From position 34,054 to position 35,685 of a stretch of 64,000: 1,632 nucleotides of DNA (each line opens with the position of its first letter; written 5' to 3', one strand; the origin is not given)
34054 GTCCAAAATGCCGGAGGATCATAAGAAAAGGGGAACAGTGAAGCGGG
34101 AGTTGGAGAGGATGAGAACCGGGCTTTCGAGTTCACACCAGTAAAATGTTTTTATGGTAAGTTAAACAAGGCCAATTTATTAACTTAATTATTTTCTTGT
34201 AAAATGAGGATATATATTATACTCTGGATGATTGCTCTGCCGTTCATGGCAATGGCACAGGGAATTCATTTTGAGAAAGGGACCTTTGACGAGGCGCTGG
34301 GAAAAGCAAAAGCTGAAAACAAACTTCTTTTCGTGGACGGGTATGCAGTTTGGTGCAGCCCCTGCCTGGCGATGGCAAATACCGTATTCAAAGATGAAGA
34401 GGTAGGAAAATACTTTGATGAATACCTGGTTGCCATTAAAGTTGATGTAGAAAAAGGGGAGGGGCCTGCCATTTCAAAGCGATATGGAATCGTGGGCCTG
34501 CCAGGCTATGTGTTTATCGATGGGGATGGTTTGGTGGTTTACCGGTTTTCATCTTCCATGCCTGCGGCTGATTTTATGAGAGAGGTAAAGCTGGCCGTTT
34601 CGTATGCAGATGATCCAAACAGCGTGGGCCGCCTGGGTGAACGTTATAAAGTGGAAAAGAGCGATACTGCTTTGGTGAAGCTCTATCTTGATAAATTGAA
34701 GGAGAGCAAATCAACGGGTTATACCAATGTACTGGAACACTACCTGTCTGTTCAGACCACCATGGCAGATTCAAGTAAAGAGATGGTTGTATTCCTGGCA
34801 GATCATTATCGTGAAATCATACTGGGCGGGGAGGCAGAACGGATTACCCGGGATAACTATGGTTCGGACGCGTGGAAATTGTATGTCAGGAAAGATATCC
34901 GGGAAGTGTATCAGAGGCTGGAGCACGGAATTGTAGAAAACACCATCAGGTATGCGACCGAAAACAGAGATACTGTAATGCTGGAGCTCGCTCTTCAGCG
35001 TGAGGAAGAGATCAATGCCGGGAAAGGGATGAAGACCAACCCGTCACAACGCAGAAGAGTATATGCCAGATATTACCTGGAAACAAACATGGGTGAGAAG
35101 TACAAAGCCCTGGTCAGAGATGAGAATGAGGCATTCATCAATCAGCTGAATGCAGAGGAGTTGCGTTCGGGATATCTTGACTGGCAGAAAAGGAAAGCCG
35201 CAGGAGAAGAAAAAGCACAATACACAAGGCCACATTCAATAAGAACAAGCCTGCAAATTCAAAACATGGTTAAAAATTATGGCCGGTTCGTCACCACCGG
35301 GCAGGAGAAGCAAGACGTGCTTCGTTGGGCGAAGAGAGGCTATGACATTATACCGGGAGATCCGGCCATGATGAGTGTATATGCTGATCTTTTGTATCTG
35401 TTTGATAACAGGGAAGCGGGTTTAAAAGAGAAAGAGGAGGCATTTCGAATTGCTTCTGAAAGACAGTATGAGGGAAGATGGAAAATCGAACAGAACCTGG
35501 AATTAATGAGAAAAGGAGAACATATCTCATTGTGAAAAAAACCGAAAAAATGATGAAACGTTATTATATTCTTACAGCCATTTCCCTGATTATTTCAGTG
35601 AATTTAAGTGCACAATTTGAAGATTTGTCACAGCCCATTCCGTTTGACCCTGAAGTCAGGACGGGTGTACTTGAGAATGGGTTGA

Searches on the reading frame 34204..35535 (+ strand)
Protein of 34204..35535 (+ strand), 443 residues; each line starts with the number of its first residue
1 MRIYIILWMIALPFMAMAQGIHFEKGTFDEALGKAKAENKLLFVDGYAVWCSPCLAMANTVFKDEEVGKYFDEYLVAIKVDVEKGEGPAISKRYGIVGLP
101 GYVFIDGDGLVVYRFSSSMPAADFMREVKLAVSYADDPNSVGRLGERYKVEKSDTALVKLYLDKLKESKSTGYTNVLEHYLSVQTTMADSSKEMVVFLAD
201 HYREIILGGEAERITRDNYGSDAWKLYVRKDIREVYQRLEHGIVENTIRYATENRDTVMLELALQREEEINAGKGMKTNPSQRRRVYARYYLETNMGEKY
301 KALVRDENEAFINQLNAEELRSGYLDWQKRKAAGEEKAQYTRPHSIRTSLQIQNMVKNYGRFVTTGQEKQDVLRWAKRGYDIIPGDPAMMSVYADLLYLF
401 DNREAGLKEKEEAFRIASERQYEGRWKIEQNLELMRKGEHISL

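Call 43: search_protein_families(library=pfam, proteins=[window:34204-35535:+], max_evalue=0.00001)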
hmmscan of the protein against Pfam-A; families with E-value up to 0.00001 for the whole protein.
window:34204-35535:+ (443 aa): 4 families
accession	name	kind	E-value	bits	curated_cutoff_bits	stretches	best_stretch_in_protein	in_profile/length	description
PF13899.12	Thioredoxin_7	-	5.8e-10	39.6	27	1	27-106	5-82/83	Thioredoxin-like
PF03190.21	Thioredox_DsbH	-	6.2e-10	39.7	27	1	29-94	27-90/163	Protein of unknown function, DUF255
PF13098.12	Thioredoxin_2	-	1.8e-09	38.3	27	1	35-124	1-100/104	Thioredoxin-like domain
PF00085.26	Thioredoxin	-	8.7e-07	29.3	23.5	1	23-115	5-88/103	Thioredoxin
